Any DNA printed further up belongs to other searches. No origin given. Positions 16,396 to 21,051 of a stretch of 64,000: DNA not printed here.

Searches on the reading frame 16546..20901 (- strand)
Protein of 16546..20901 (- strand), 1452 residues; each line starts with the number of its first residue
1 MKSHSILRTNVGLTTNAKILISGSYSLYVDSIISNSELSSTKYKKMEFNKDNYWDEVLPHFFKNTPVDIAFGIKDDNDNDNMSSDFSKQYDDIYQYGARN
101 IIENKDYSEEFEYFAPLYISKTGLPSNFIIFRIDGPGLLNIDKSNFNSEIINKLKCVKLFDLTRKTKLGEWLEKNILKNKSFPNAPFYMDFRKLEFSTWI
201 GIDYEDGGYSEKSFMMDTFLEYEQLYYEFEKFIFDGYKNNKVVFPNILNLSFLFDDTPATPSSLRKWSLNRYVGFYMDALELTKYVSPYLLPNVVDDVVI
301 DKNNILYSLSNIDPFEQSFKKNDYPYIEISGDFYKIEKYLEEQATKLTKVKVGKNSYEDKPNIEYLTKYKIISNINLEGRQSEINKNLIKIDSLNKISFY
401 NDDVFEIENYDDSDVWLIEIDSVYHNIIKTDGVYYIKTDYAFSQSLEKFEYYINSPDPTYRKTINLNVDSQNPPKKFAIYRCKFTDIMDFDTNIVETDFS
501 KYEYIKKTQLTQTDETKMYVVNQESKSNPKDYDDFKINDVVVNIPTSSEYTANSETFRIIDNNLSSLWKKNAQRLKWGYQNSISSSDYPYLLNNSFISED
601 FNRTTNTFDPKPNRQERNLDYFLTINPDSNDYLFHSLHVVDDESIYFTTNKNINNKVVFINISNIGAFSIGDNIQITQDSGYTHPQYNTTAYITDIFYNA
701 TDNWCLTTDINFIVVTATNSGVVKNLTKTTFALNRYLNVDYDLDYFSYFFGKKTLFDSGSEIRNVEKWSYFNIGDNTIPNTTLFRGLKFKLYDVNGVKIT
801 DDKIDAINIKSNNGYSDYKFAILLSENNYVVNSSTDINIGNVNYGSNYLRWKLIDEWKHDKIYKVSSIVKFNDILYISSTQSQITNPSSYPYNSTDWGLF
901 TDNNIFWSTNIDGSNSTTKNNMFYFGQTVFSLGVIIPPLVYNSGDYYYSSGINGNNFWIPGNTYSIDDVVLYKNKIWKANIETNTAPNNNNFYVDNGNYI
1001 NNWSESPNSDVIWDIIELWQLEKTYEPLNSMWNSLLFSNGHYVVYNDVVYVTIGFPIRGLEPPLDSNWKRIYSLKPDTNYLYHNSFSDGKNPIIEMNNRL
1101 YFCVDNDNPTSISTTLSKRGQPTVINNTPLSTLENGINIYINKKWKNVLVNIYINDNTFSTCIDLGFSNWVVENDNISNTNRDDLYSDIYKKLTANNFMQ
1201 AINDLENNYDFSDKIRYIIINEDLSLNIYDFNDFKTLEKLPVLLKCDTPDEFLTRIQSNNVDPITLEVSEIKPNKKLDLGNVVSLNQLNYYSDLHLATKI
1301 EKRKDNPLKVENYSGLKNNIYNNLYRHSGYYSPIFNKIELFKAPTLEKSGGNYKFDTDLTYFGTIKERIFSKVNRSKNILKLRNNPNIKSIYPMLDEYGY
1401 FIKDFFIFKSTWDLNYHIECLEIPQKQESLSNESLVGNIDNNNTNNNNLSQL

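Call 19: search_protein_families(library=pfam, proteins=[window:16546-20901:-], max_evalue=0.01)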
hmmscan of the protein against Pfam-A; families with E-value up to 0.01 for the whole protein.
window:16546-20901:- (1452 aa): 0 families

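Call 20: search_protein_families(library=phrogs, proteins=[window:16546-20901:-], max_evalue=0.01)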
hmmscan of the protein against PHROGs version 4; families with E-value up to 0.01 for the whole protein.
window:16546-20901:- (1452 aa): 0 families

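Call 63: search_solved_structures(query=window:16546-20901:-, max_evalue=0.01)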
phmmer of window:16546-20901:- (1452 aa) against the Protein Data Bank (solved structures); distinct sequences matched with E-value up to 0.01: 0.

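Call 65: search_dna_similar(query=window:16546-20901:-, collection=phages, mode=protein, max_rows=25, rows=spread)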
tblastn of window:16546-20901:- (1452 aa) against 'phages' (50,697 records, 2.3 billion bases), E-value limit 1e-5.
Records with a match: 26; places in all: 26; records where one place covers at least 80% of the query: 2.
Best place of each record, by identity: <60% 26.
By first word of the organism name: Prevotella 15; uncultured 6; Tenacibaculum 3; Sphingomonas 2.
By host as written in the record: Prevotella sp. 15; - 6; Tenacibaculum maritimum 3; Sphingomonas paucimobilis, Felix d'Herelle Reference Center for Phages host ... 2.
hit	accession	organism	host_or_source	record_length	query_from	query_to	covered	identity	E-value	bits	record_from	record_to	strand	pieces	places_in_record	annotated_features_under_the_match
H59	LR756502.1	uncultured phage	metagenomic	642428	1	1434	95%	44.8%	0e+0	1113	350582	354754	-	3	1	record has no annotation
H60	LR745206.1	uncultured phage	metagenomic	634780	1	1421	92%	46.3%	0e+0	1030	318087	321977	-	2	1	record has no annotation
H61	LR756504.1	uncultured phage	metagenomic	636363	2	1423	58%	33.8%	2e-54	444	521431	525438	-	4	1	record has no annotation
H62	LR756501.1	uncultured phage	metagenomic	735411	2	1413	53%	35.1%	1e-86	451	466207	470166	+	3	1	record has no annotation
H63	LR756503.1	uncultured phage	metagenomic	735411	2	1413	53%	35.1%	1e-86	451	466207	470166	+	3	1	record has no annotation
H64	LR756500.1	uncultured phage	metagenomic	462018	3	286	20%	31.5%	1e-31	142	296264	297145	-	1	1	record has no annotation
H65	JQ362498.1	Sphingomonas phage PAU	Sphingomonas paucimobilis, Felix ...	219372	4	330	23%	24.5%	1e-7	63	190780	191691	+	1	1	265: gp265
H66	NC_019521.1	Sphingomonas phage PAU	Sphingomonas paucimobilis, Felix ...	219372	4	330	23%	24.5%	1e-7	63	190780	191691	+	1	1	265: gp265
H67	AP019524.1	Tenacibaculum phage PTm1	Tenacibaculum maritimum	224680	5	287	19%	27.4%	3e-8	65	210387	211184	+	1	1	hypothetical protein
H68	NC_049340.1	Tenacibaculum phage PTm1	Tenacibaculum maritimum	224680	5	287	19%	27.4%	3e-8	65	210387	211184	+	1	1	hypothetical protein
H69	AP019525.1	Tenacibaculum phage PTm5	Tenacibaculum maritimum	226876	5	287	19%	27.4%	3e-8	65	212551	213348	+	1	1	hypothetical protein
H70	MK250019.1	Prevotella phage Lak-A2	Prevotella sp.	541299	3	285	19%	27.2%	1e-16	93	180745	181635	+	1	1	record has no annotation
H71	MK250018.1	Prevotella phage Lak-A1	Prevotella sp.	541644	3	285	19%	27.2%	1e-16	93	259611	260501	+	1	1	record has no annotation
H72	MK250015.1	Prevotella phage Lak-A1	Prevotella sp.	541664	3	285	19%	27.2%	1e-16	93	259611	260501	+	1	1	record has no annotation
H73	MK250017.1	Prevotella phage Lak-A1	Prevotella sp.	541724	3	285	19%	27.2%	1e-16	93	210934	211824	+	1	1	record has no annotation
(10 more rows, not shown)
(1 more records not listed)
